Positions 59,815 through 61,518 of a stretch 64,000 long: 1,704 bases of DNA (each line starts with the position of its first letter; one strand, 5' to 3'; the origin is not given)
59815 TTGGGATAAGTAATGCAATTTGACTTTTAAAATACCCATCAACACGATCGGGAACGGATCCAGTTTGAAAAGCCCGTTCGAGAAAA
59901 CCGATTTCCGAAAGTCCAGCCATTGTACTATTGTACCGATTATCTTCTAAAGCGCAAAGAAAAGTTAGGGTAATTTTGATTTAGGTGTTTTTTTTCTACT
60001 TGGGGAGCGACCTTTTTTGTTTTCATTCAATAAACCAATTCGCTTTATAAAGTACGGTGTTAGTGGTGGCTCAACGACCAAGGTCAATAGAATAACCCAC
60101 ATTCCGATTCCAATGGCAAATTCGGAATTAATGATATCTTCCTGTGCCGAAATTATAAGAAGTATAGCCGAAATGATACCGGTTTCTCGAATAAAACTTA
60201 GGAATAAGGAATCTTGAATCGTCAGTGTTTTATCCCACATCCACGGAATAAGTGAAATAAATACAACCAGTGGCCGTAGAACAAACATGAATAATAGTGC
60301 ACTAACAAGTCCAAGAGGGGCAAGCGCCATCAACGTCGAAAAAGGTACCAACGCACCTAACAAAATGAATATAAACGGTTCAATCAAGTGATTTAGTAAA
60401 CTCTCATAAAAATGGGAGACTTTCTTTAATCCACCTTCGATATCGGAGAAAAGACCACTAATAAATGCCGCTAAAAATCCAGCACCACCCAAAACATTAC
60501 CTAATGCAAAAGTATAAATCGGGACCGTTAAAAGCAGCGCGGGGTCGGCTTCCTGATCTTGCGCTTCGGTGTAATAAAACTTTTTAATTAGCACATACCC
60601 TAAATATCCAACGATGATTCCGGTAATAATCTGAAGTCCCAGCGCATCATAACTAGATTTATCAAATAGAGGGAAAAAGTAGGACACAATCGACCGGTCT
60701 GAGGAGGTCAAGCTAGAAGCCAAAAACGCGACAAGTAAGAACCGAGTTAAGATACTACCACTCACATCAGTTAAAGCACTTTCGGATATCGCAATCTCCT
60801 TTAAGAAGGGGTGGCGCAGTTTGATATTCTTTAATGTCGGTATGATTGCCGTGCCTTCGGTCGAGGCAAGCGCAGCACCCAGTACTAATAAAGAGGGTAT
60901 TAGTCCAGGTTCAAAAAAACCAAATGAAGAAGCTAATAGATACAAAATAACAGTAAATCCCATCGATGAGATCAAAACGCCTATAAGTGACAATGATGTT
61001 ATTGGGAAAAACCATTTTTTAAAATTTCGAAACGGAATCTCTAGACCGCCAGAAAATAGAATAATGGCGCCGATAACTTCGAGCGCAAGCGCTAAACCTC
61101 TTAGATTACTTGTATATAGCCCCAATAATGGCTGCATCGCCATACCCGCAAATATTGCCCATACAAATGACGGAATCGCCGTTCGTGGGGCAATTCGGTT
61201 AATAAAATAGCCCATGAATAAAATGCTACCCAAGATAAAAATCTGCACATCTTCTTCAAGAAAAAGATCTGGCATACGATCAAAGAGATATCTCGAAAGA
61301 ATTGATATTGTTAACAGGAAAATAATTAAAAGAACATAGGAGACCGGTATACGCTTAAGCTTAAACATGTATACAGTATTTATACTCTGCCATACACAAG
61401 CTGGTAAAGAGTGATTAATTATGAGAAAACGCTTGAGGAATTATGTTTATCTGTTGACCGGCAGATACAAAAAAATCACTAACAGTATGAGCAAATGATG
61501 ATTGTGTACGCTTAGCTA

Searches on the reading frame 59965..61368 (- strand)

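Call 20: search_protein_families(library=pfam, proteins=[window:59965-61368:-], max_evalue=0.00001)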
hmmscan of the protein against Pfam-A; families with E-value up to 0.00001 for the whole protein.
window:59965-61368:- (467 aa): 1 family
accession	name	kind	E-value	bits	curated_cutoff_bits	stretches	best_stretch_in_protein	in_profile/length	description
PF00999.27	Na_H_Exchanger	-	5.6e-31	108.2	26.2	1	50-437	4-369/375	Sodium/hydrogen exchanger, transmembrane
